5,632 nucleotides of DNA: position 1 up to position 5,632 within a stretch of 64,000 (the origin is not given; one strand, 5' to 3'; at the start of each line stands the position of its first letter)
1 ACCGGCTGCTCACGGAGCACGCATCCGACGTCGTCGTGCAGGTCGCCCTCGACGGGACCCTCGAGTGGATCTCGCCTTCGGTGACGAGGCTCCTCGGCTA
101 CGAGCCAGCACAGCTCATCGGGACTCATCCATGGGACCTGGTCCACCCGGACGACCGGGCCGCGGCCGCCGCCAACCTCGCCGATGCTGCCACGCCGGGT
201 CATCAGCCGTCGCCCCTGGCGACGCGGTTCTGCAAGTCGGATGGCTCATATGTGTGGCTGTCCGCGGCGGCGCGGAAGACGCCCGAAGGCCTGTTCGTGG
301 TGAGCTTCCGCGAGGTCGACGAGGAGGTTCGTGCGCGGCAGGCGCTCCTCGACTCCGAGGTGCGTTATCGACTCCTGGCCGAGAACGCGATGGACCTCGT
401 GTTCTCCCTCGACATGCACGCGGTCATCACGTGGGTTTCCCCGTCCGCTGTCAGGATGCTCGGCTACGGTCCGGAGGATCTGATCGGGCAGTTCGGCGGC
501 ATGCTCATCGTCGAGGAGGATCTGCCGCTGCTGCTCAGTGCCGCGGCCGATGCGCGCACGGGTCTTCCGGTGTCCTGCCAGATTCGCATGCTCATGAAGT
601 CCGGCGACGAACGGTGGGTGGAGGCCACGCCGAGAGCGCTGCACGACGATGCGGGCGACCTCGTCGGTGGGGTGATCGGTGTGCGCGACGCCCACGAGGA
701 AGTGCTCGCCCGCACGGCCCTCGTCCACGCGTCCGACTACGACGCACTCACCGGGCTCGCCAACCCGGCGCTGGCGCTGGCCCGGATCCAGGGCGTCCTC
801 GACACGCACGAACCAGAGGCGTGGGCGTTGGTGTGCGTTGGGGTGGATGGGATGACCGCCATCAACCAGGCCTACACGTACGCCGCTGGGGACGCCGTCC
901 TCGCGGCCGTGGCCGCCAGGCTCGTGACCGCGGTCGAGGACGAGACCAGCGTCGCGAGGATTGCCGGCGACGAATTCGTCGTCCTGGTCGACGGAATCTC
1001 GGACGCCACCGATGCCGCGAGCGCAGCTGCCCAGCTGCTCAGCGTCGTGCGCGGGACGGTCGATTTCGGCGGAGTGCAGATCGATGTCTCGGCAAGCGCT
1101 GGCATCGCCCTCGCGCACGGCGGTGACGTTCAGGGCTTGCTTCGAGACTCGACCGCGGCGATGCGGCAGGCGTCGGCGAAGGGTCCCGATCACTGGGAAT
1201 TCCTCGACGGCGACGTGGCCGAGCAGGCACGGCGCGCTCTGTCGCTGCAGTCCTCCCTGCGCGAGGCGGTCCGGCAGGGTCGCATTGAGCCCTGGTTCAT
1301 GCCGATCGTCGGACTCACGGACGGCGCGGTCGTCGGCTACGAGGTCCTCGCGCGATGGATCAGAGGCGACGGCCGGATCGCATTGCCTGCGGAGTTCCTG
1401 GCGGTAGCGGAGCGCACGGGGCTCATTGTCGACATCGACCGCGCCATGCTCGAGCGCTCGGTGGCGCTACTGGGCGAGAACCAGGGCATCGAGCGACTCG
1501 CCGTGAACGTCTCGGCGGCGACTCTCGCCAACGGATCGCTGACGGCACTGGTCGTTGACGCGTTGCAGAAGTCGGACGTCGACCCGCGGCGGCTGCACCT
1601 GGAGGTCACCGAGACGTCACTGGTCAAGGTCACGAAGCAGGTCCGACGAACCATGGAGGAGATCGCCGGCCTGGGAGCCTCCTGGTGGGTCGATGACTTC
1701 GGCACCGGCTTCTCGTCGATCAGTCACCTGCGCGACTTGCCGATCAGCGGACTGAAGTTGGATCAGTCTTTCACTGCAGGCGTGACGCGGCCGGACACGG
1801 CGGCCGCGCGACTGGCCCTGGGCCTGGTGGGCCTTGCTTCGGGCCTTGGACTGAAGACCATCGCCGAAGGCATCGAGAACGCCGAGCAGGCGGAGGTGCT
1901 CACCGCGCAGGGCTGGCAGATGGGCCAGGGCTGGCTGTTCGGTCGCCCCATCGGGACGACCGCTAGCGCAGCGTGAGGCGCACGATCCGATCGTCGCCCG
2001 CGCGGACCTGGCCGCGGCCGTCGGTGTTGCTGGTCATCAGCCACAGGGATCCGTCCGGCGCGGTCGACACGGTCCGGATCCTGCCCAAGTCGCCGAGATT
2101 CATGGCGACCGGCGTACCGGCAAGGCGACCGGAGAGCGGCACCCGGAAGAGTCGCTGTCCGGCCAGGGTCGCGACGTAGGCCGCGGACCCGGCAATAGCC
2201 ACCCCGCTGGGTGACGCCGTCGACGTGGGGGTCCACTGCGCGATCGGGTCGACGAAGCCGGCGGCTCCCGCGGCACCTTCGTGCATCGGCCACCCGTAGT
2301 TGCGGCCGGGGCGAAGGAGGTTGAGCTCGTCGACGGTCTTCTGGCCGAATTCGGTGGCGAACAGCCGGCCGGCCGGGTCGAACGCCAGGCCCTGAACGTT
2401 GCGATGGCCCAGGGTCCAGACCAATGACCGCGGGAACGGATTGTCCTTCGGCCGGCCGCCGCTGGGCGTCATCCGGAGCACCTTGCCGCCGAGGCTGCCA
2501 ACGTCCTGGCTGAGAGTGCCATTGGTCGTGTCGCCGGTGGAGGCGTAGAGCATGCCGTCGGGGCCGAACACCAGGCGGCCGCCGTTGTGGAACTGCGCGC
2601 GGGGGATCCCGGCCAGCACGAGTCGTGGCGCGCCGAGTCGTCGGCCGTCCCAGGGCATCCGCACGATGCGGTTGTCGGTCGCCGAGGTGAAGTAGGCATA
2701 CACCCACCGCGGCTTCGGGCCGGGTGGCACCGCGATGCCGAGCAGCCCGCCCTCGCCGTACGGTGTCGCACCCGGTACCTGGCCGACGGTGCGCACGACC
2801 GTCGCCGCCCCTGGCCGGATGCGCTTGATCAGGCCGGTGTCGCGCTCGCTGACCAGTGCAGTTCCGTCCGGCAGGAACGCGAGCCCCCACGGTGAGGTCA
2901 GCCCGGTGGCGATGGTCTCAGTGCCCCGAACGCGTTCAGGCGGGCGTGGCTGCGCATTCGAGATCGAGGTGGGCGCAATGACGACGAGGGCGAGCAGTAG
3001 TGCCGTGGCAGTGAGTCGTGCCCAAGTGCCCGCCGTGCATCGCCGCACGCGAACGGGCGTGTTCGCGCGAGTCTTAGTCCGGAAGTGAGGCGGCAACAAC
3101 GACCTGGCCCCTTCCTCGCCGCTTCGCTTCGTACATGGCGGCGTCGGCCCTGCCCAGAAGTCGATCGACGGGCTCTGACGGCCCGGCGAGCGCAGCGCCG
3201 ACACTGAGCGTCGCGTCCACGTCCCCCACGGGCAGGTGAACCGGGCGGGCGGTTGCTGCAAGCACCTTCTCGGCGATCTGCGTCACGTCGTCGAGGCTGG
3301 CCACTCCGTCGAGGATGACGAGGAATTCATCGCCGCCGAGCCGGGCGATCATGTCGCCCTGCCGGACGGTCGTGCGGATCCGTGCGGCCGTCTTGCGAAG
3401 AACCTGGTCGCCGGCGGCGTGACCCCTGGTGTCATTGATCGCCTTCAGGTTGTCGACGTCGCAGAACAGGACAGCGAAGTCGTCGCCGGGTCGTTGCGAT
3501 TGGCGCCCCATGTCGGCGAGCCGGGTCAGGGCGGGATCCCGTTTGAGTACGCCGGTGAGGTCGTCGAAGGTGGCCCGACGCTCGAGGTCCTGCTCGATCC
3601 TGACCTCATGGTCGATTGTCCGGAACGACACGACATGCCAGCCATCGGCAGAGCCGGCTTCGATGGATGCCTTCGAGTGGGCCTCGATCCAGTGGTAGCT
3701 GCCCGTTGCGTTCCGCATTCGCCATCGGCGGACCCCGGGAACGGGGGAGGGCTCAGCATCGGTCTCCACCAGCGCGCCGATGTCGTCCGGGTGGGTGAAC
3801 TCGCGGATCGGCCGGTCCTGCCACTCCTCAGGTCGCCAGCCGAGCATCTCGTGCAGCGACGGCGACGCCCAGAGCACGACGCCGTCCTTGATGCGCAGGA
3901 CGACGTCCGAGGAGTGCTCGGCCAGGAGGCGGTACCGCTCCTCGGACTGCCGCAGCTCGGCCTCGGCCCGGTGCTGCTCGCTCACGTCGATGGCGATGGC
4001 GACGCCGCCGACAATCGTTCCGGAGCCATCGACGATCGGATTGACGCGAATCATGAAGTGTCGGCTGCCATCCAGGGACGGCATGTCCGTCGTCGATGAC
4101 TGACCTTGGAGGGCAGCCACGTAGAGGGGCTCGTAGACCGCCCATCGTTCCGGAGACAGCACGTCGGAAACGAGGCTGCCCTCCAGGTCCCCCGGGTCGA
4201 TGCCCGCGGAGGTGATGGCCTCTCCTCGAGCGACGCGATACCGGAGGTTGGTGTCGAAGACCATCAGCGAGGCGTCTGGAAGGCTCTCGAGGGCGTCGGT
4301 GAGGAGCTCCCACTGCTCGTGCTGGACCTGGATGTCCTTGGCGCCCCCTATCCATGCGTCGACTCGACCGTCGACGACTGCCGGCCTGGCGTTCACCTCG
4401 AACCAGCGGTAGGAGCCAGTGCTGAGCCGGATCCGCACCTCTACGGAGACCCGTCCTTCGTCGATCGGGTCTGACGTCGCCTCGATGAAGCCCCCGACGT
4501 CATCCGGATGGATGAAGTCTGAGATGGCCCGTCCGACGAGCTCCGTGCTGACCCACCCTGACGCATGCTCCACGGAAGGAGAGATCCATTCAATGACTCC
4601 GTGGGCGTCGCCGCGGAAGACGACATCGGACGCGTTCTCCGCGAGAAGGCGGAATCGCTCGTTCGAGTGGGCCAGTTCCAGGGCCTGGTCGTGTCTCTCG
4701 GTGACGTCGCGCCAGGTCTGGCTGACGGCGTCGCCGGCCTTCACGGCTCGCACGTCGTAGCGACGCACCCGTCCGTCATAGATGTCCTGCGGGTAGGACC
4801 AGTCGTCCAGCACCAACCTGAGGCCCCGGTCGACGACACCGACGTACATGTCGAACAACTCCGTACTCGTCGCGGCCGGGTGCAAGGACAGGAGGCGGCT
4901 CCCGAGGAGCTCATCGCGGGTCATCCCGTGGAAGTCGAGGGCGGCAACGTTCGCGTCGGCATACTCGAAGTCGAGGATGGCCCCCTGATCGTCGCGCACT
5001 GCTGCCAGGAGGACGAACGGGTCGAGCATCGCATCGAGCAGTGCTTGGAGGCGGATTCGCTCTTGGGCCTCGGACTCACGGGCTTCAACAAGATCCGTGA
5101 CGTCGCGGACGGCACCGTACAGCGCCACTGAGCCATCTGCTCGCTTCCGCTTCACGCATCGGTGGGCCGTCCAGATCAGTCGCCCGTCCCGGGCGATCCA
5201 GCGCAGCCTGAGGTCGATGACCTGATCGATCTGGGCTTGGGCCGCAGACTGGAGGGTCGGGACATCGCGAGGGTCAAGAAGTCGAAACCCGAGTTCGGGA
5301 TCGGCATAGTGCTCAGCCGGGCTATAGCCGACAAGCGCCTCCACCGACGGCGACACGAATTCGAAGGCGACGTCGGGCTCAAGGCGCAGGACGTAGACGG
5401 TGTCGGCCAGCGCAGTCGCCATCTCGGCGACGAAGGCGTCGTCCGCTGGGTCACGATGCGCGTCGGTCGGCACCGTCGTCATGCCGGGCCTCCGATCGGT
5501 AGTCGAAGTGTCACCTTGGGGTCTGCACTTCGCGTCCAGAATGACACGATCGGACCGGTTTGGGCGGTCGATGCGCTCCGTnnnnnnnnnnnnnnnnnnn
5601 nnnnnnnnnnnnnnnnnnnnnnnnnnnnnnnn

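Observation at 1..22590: Unusually dense c-di-GMP signalling hub: six GGDEF/EAL proteins back to back, eight in the window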

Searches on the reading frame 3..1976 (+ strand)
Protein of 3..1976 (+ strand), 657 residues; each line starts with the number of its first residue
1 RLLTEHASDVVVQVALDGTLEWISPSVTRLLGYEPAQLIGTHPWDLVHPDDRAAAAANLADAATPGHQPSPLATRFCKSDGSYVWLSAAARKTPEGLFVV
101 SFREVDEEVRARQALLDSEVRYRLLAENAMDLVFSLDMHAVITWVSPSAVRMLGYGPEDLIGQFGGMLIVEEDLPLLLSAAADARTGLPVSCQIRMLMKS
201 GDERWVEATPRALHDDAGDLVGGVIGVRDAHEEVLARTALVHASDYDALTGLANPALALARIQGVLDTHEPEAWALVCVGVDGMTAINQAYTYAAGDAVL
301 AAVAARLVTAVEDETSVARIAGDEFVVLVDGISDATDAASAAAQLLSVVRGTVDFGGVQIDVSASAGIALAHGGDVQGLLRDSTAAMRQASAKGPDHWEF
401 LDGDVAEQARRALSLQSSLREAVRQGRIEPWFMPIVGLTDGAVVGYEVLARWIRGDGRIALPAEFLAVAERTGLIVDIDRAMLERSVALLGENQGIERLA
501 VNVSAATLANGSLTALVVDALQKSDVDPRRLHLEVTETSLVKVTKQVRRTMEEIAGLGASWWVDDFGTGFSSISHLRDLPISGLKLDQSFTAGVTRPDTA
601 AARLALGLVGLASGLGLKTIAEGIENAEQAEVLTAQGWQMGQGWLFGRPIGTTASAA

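Call 3: search_protein_families(library=pfam, proteins=[window:3-1976:+], max_evalue=0.001)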
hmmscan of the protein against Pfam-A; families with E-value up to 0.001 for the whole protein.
window:3-1976:+ (657 aa): 8 families
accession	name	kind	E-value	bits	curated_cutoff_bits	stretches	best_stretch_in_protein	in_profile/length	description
PF00563.25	EAL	-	8.3e-59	199.2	31.3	1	418-649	3-236/236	EAL domain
PF08447.18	PAS_3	-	2.3e-26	92.3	25.6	2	23-91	4-73/89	PAS fold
PF00990.26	GGDEF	-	1.8e-22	80.3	23.8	1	245-394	2-158/161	Diguanylate cyclase, GGDEF domain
PF00989.32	PAS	-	2.1e-19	70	22.6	2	3-93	6-96/113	PAS fold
PF13426.13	PAS_9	-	7.3e-19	68.4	27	2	11-91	4-82/103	PAS domain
PF08448.16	PAS_4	-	2.1e-15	57.3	23.1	2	127-232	2-107/110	PAS fold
PF13188.13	PAS_8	-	1.3e-08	34.8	21.8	1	121-163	2-41/65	PAS domain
PF14598.12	PAS_11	-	8e-05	23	25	1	26-90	20-83/109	PAS domain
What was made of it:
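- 1..1976 (+): g01: TM-PAS-PAS-AGDEF-EAL(EVL), 730 aa, starts 216 nt left of the window. Predicted phosphodiesterase with a dead cyclase domain. Left-most gene of the island. Pfam (call 3).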

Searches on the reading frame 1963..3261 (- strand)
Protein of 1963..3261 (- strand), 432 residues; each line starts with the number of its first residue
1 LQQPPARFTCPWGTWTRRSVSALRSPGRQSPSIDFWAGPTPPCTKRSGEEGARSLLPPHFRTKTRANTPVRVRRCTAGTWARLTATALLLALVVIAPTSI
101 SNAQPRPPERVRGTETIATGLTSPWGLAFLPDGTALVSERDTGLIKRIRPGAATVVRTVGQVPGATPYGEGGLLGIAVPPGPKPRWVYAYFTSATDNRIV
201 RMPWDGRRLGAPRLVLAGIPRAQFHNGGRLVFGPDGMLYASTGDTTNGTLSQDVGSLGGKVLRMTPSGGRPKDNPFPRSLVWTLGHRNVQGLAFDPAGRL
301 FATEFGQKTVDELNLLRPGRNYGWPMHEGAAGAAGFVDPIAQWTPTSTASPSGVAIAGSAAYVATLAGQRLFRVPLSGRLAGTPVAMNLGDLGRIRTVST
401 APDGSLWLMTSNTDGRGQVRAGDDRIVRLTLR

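Call 6: search_protein_families(library=pfam, proteins=[window:1963-3261:-], max_evalue=0.001)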
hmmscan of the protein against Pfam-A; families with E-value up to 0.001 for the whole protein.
window:1963-3261:- (432 aa): 2 families
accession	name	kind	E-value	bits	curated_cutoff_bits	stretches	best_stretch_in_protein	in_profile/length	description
PF07995.17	GSDH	-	2.1e-67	228.2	25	1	121-416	1-329/332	Glucose / Sorbosone dehydrogenase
PF00400.38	WD40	-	0.00063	20.7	27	0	280-303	3-28/39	WD domain, G-beta repeat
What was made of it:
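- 1963..3048 (-): Secreted PQQ-type glucose/sorbosone dehydrogenase (GSDH), 361 aa as called. It starts 25 nt after the g03 stop codon, so is probably co-transcribed with g03. Pfam PF07995, 228 bits (call 6).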

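Call 45: search_protein_families(library=ncbifam, proteins=[window:1963-3261:-], max_evalue=0.001)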
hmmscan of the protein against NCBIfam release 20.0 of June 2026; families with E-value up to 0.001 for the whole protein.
window:1963-3261:- (432 aa): 2 families
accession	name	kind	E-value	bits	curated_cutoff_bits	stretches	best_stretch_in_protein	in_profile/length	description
TIGR03606.1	non_repeat_PQQ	subfamily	5e-38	131.1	434.55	1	116-347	24-288/454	glucose/sorbosone family PQQ-dependent dehydrogenase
NF033206.1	ScyE_fam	subfamily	1.7e-10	41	80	2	231-367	212-321/333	ScyD/ScyE family protein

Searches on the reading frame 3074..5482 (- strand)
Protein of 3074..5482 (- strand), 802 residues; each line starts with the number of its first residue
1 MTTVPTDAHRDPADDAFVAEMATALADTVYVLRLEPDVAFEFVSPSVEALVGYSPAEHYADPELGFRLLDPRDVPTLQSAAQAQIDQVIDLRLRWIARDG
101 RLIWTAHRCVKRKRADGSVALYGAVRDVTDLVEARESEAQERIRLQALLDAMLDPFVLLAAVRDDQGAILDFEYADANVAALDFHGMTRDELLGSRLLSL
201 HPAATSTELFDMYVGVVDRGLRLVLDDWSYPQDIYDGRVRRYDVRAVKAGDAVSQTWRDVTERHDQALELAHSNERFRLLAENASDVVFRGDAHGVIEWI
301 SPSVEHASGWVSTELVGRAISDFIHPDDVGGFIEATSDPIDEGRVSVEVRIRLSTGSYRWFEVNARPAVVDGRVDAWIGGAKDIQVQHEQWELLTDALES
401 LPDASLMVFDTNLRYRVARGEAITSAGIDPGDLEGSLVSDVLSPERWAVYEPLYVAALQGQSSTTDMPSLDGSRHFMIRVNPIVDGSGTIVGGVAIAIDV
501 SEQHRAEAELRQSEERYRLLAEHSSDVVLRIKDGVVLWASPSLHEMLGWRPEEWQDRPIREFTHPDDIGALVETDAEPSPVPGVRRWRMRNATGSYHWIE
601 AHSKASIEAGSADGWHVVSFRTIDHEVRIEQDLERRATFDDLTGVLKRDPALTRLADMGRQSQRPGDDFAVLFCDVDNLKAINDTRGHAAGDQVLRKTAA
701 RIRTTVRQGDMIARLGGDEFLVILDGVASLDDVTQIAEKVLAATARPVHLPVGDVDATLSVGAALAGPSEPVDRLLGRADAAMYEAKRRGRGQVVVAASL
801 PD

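Call 3: search_protein_families(library=pfam, proteins=[window:3074-5482:-], max_evalue=0.001)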
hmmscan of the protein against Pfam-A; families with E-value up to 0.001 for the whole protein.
window:3074-5482:- (802 aa): 8 families
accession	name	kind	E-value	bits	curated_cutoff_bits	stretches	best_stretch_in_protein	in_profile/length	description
PF00990.26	GGDEF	-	4.3e-38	131.1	23.8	1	637-792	1-160/161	Diguanylate cyclase, GGDEF domain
PF08447.18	PAS_3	-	4.2e-32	110.7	25.6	3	300-379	4-87/89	PAS fold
PF08448.16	PAS_4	-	2.6e-31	108.5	23.1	2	398-505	1-110/110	PAS fold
PF00989.32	PAS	-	7.2e-22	78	22.6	2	275-384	1-113/113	PAS fold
PF13426.13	PAS_9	-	5.9e-21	75.1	27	1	292-384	8-101/103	PAS domain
PF13188.13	PAS_8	-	2.6e-13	49.8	21.8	1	515-562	1-50/65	PAS domain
PF14598.12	PAS_11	-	5.1e-06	26.9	25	0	292-369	9-85/109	PAS domain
PF22335.1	Cas10-Cmr2_palm2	-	7.1e-05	23.4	27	1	669-792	2-130/133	Cas10/Cmr2, second palm domain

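Call 24: find_encoding_contigs(protein=window:3074-5482:-, flank=10000, max_places=3)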
Protein window:3074-5482:- (802 aa): 1 contig read that carries it; 1 place shown.
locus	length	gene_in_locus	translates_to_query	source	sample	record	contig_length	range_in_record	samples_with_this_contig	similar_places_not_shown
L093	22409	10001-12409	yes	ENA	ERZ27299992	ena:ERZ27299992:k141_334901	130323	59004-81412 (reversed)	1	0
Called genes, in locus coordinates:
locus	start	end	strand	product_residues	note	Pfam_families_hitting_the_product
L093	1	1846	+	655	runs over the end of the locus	PF00989:PAS, PF08448:PAS_4 (weak), PF00989:PAS, PF08448:PAS_4, PF13426:PAS_9 (weak), PF08448:PAS_4, PF00512:HisKA, PF02518:HATPase_c, +2 more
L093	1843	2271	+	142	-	PF00072:Response_reg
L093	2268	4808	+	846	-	PF00072:Response_reg, PF00990:GGDEF, PF00563:EAL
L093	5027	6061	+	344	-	-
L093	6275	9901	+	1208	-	PF00989:PAS, PF08448:PAS_4, PF13426:PAS_9, PF00989:PAS, PF08448:PAS_4, PF13426:PAS_9, PF08447:PAS_3, PF00989:PAS, +9 more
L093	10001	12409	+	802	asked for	PF13188:PAS_8 (faint), PF08447:PAS_3 (weak), PF13426:PAS_9 (faint), PF00989:PAS, PF08447:PAS_3, PF08448:PAS_4, PF08447:PAS_3, PF00990:GGDEF, +1 more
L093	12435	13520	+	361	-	PF07995:GSDH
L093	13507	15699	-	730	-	PF00989:PAS, PF13426:PAS_9, PF08447:PAS_3, PF00989:PAS, PF13426:PAS_9, PF08447:PAS_3, PF00990:GGDEF, PF00563:EAL, +3 more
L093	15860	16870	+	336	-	-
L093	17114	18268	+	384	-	PF01229:Glyco_hydro_39 (weak)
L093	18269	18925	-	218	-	-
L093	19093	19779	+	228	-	-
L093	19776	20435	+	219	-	-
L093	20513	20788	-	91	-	PF02597:ThiS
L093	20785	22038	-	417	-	PF00291:PALP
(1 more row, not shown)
